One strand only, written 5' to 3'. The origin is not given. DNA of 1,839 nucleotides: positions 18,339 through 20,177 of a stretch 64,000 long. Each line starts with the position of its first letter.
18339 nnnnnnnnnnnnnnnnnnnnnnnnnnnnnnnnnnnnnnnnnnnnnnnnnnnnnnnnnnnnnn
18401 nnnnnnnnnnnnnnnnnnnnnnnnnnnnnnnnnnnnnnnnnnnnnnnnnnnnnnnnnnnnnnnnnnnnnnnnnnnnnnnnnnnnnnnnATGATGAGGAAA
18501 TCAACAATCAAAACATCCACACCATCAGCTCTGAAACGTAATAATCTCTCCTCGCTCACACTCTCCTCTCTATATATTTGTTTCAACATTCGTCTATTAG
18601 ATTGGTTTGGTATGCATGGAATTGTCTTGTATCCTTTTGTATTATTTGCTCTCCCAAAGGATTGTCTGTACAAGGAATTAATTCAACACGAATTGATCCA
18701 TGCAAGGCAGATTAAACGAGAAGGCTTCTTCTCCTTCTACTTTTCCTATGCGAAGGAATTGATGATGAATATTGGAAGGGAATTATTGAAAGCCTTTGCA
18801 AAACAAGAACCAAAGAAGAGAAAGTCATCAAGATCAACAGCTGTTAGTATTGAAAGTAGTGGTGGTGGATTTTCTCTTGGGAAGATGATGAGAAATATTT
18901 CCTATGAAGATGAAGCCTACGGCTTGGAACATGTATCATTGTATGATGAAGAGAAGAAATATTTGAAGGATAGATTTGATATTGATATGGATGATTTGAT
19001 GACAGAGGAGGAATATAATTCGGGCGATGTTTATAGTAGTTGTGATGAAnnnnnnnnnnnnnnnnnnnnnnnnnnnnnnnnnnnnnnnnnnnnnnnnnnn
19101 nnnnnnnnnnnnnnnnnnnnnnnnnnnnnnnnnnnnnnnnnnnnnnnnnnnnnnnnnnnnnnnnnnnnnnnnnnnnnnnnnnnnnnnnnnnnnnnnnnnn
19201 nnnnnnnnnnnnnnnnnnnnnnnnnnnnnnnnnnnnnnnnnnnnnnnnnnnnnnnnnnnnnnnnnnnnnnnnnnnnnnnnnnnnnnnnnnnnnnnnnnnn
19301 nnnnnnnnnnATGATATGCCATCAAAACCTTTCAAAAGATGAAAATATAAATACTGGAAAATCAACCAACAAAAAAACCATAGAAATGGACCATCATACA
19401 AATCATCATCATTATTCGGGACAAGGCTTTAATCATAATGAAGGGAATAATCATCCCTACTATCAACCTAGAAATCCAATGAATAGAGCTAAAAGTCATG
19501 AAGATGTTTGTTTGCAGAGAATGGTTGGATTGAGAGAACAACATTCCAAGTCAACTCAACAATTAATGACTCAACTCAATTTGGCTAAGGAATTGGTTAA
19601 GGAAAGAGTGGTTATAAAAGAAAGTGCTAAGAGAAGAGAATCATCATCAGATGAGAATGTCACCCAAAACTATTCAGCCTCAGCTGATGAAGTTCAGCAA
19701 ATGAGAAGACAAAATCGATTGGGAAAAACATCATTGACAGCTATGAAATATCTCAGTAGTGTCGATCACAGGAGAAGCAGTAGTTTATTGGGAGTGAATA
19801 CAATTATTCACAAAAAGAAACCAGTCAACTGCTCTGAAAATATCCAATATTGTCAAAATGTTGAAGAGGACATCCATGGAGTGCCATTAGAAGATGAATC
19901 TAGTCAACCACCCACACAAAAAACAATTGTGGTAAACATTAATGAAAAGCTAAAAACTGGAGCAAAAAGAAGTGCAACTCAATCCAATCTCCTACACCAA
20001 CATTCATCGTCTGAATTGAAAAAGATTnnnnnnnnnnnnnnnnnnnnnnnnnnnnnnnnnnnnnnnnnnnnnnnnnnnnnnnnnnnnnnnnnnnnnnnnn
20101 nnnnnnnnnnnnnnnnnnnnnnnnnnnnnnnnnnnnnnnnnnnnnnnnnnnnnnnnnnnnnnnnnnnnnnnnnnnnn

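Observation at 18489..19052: Bacterial-type DUF4157-like HExxH motif protein in a eukaryotic gene-dense region (possible horizontal acquisition)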

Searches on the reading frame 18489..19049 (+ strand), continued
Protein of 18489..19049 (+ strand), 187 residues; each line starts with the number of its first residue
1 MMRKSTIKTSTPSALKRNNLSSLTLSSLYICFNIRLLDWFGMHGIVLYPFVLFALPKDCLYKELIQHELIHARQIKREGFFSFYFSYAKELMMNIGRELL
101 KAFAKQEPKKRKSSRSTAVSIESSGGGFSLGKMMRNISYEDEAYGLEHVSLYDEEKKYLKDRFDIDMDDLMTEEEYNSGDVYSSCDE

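Call 38: find_encoding_contigs(protein=P0161, flank=10000, max_places=2)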
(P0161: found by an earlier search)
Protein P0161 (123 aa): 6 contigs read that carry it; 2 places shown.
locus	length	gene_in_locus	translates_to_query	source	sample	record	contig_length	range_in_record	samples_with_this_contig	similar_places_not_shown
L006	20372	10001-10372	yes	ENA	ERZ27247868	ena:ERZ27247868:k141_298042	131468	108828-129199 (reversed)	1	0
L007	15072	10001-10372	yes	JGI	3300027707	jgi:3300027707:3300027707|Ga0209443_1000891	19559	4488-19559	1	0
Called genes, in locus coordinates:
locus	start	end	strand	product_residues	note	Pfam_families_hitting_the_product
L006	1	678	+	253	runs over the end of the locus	PF01391:Collagen (faint)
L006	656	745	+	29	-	-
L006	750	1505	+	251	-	-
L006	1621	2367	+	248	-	PF09612:HtrL_YibB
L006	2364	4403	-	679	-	PF00535:Glycos_transf_2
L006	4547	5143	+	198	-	-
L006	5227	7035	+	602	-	PF19251:DUF5899 (weak)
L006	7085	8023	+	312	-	PF00682:HMGL-like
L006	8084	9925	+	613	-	-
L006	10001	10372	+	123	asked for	-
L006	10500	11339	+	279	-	PF13177:DNA_pol3_delta2 (faint)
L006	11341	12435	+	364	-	PF19068:DUF5764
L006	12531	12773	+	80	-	-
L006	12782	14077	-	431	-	-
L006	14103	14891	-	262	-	-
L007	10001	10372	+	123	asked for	-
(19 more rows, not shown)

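Call 42: find_related_loci(query=A2, collection=viral_contigs, flank=4000)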
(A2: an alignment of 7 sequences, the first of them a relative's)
Query A2 (107 aa) in viral_contigs; peptide patterns used: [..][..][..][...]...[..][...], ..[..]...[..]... (x = any residue, [..] = any of these).
600 stretches matched a pattern (row limit reached: there are more); 499 encode a relative of the query (tblastn E <= 1e-3); the best 80 are kept; 80 distinct loci.
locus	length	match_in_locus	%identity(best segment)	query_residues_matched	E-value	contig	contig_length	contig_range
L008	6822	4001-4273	48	3-93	2e-24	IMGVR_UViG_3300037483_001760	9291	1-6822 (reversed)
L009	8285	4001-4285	43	3-95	2e-19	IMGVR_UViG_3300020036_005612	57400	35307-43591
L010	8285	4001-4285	43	3-95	2e-19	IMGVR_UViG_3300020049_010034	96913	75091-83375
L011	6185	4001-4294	43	1-93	9e-19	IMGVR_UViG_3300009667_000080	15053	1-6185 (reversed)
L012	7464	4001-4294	43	1-93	9e-19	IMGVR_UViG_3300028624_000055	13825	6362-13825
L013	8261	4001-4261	39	2-88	8e-17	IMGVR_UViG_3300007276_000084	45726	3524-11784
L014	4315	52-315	43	4-98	3e-14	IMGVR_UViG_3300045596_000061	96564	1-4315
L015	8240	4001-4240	45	8-85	3e-14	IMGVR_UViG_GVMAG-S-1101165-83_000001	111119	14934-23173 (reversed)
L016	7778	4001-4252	38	12-96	5e-14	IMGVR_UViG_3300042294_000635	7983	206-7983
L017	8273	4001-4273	37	10-100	5e-14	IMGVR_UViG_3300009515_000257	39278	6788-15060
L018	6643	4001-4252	40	4-96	8e-14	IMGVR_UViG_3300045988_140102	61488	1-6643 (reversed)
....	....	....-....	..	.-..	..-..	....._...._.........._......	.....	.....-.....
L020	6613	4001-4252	39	4-96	4e-13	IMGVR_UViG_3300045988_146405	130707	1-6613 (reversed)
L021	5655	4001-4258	39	4-94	6e-13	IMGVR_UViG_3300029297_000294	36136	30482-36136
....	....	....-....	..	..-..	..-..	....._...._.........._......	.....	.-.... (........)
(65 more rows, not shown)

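Call 48: predict_structure(alignment_id=A1)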
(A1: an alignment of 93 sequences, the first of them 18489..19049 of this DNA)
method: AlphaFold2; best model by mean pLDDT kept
length: 187 residues; sequences in the alignment: 93
mean_pLDDT: 89.1   pTM: 0.81
mean pLDDT of the five models: 89.1, 87.9, 87.5, 87.4, 86.9
residues with pLDDT >= 90: 134; 70-90: 31; 50-70: 21; < 50: 1
segments of 3 or more residues with pLDDT < 50: none
pLDDT, mean of each block of 10 residues (from residue 1): 69 89 93 95 97 97 98 97 98 94 84 65 64 93 97 96 97 92 73
secondary structure, 60 per line:
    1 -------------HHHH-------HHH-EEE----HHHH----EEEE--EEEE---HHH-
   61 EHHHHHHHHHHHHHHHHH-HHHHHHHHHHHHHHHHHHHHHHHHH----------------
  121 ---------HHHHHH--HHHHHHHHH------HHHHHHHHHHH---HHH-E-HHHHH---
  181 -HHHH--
elements in order: H14-17 E29-31 H36-39 E44-47 E50-53 H62-78 H80-104 H130-135 H138-146 H153-163 H173-177 H182-185

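Call 59: fold_search(model_id=the predicted structure, library=viral)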
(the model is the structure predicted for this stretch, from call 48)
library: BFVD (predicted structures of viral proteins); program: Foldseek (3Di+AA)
matches with E <= 10: 35; with E <= 0.001: 0
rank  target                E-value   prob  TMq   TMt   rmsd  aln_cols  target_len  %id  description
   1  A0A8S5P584            1.9e-03  1.00  0.43  0.53   5.1       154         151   18  Uncharacterized protein [Herelleviridae sp. cttEB8]
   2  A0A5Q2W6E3            2.5e-03  1.00  0.33  0.52   4.2       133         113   17  (no name in the UniProt tables at hand)
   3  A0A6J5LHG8            3.7e-02  1.00  0.36  0.77   2.7       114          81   19  DUF4157 domain-containing protein [uncultured Caudovirales phage]
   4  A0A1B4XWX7            6.4e-01  0.18  0.32  0.31  16.0       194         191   15  Uncharacterized protein [Tenacibaculum phage pT24]
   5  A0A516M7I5            7.3e-01  0.23  0.25  0.22   5.6        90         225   17  (no name in the UniProt tables at hand)
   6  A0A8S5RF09            1.9e+00  0.04  0.19  0.21  13.4       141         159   13  Peptidase [virus sp. ctE0n6]
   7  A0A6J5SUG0            2.3e+00  0.08  0.19  0.29  21.2        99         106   15  Uncharacterized protein [uncultured Caudovirales phage]
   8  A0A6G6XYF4            2.7e+00  0.12  0.32  0.40  14.2       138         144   12  (no name in the UniProt tables at hand)
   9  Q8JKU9                2.9e+00  0.05  0.18  0.13  16.5       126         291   24  Orf12 [Heliothis zea nudivirus 1]
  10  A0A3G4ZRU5            3.1e+00  0.06  0.15  0.13   7.9        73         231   19  Glycosyltransferase [Dasosvirus sp.]
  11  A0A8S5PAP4            3.1e+00  0.04  0.19  0.23  13.8       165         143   13  Uncharacterized protein [Siphoviridae sp. ctmpG14]
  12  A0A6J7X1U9            3.3e+00  0.06  0.21  0.09   9.2       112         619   16  Uncharacterized protein (Fragment) [uncultured Caudovirales phage]
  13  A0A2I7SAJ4            3.5e+00  0.06  0.20  0.20  11.8       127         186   12  (no name in the UniProt tables at hand)
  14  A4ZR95                4.0e+00  0.08  0.23  0.28  12.2       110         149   13  Gp14 [Synechococcus phage Syn5]
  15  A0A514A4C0            4.3e+00  0.08  0.16  0.23  11.3        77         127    8  (no name in the UniProt tables at hand)
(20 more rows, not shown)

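Call 69: search_protein_families(library=phrogs, alignment_id=A6, max_evalue=0.00001)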
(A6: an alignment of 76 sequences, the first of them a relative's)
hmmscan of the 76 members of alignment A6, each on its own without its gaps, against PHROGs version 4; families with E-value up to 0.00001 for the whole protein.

A. member 1, L008:929-1954:- (342 aa): 0 families

B. families by the number of members that match (of 76 scanned): 56 families (the first 25 are shown)
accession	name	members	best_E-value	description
phrog_64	-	2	3.1e-61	portal protein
phrog_20732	-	2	2.7e-55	-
phrog_181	-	2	5e-55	endolysin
phrog_7595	-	2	2.5e-42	-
phrog_14712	-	2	4.7e-42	chitinase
phrog_9506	-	2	1.2e-35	endolysin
phrog_224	-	2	6.4e-29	single strand DNA binding protein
phrog_26317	-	2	3.7e-27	-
phrog_317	-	2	9.8e-25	endolysin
phrog_1519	-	2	3.9e-20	endolysin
phrog_34417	-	2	3.3e-17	-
phrog_1764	-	2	1.1e-12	unknown function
phrog_170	-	1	2.3e-79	PhoH-like phosphate starvation-inducible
phrog_1221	-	1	1.3e-69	-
phrog_10822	-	1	5.7e-54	HNH endonuclease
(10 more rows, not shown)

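Call 74: find_encoding_contigs(protein=P0139, flank=7000, max_places=2)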
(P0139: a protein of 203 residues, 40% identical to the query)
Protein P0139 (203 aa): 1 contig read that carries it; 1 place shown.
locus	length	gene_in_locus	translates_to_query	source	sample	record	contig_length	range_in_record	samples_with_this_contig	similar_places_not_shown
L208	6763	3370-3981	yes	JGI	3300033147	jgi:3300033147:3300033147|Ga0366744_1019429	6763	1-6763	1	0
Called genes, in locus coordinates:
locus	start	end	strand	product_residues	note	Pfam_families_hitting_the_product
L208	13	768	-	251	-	-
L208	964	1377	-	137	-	-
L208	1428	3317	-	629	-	-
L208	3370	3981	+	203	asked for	-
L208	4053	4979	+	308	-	-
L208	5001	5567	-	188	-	PF12678:zf-rbx1, PF12861:zf-ANAPC11 (weak), PF00097:zf-C3HC4, PF13639:zf-RING_2, PF13923:zf-C3HC4_2 (weak), PF14634:zf-RING_5 (weak), PF17123:zf-RING_11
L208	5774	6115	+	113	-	PF08235:LNS2 (weak)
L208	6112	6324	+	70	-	-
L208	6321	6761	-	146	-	PF01753:zf-MYND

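Call 75: find_encoding_contigs(protein=P0154, flank=2000, max_places=2)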
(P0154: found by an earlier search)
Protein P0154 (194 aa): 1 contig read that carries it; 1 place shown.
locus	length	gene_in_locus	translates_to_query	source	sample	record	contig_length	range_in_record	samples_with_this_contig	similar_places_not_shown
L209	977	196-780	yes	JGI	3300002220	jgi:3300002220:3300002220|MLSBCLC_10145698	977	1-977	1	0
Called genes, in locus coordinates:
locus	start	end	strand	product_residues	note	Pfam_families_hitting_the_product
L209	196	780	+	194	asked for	-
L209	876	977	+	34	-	?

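Call 76: search_protein_families(library=ncbifam, proteins=[P0003, P0008, P0017, P0025], max_evalue=0.01)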
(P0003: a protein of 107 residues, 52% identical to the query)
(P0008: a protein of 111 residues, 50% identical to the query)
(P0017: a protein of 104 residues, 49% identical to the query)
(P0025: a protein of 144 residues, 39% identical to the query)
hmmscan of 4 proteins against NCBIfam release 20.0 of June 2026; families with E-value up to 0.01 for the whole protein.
P0003 (107 aa): 0 families

P0008 (111 aa): 0 families

P0017 (104 aa): 0 families

P0025 (144 aa): 0 families

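Call 77: search_protein_families(library=padloc, alignment_id=A1, max_evalue=0.001)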
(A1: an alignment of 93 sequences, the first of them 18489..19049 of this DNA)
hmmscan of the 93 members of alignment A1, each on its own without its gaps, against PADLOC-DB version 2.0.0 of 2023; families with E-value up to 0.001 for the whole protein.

A. member 1, window:18489-19049:+ (187 aa): 0 families

B. families by the number of members that match (of 93 scanned): 0 families

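Call 84: predict_structure(alignment_id=A7)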
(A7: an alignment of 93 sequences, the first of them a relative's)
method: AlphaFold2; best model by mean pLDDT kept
length: 104 residues; sequences in the alignment: 93
mean_pLDDT: 94.8   pTM: 0.85
mean pLDDT of the five models: 94.8, 94.4, 94.4, 93.8, 93.8
residues with pLDDT >= 90: 95; 70-90: 5; 50-70: 3; < 50: 1
segments of 3 or more residues with pLDDT < 50: none
pLDDT, mean of each block of 10 residues (from residue 1): 95 97 97 97 97 97 98 97 98 89 56
secondary structure, 60 per line:
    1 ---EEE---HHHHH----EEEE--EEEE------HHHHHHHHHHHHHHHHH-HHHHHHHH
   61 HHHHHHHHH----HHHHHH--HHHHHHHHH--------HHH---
elements in order: E4-6 H10-14 E19-22 E25-28 H35-51 H53-69 H74-79 H82-90

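Call 86: find_related_loci(query=A4, collection=metagenome_contigs, flank=6000)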
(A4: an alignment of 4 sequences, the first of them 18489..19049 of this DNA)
Query A4 (187 aa) in metagenome_contigs; peptide patterns used: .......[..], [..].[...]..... (x = any residue, [..] = any of these).
238 stretches matched a pattern; 2 encode a relative of the query (tblastn E <= 1e-3); 2 distinct loci.
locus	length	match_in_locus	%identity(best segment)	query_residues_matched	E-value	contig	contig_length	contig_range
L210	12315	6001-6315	37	3-87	4e-11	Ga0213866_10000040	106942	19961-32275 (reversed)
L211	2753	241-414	45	42-87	7e-11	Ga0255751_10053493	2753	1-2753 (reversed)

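Call 90: list_cluster_members(proteins=[P0046, P0063, P0064, P0089, P0095, P0106, P0108, P0110, P0126, P0006])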
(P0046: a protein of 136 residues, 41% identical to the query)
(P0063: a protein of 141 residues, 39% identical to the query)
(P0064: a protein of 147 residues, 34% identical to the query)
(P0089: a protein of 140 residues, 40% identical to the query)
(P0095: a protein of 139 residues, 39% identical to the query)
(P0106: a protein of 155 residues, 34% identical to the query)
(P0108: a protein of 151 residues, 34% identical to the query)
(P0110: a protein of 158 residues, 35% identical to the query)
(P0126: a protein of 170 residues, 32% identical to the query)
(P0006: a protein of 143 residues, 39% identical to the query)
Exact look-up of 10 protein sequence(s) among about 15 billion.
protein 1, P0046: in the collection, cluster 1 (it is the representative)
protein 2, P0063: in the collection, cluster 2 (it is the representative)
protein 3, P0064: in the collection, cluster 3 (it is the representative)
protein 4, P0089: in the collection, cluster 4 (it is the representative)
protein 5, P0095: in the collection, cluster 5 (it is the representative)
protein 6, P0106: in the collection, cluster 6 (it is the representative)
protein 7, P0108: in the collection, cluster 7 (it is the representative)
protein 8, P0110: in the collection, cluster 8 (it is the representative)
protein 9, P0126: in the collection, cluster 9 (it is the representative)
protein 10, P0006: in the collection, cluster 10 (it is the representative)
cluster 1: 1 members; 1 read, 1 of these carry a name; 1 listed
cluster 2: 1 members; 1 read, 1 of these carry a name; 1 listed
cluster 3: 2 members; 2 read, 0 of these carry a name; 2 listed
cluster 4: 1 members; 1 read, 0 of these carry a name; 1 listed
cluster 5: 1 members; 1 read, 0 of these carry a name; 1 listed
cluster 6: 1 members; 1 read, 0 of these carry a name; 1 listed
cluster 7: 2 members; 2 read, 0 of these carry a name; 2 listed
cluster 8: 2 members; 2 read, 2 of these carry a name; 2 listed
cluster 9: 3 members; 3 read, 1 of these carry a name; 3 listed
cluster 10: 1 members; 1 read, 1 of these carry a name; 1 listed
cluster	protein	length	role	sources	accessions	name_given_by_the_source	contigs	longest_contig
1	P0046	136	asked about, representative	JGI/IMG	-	hypothetical protein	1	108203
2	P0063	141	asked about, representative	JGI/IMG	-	hypothetical protein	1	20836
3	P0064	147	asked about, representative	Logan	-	-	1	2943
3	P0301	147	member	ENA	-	-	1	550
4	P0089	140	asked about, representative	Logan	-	-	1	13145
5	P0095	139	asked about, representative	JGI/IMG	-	-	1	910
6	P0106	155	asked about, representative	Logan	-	-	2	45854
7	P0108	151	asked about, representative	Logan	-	-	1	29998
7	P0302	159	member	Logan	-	-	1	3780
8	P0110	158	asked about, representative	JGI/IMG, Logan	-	hypothetical protein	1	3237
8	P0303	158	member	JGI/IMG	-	hypothetical protein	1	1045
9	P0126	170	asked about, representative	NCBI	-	-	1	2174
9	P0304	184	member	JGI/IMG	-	hypothetical protein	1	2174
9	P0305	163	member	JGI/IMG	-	-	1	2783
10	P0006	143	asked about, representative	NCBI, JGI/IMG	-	hypothetical protein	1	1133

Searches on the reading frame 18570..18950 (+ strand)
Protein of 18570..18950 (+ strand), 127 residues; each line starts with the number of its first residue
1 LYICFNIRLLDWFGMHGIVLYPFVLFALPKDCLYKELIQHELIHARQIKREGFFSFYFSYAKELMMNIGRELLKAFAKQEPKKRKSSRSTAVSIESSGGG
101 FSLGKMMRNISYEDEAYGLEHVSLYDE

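Call 31: search_dna_similar(query=window:18570-18950:+, collection=phages, mode=protein, max_evalue=0.01, max_rows=30)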
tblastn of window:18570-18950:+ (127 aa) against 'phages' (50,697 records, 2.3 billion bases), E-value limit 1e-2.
No match.

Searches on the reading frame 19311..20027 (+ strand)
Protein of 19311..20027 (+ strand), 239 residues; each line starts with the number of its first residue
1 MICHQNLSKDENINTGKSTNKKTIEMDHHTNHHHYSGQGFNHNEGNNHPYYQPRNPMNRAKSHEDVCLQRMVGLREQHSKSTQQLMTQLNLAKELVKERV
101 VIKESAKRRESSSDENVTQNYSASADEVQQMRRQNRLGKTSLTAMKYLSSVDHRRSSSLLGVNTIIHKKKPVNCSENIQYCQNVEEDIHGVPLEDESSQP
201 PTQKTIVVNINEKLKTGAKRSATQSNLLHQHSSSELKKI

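Call 12: search_protein_families(library=pfam, proteins=[window:19311-20027:+])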
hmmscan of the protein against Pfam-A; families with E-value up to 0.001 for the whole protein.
window:19311-20027:+ (239 aa): 0 families

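Call 14: find_encoding_contigs(protein=window:19311-20027:+, flank=3000, max_places=3)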
Protein window:19311-20027:+ (239 aa): no gene with exactly this product is on record in the collection.
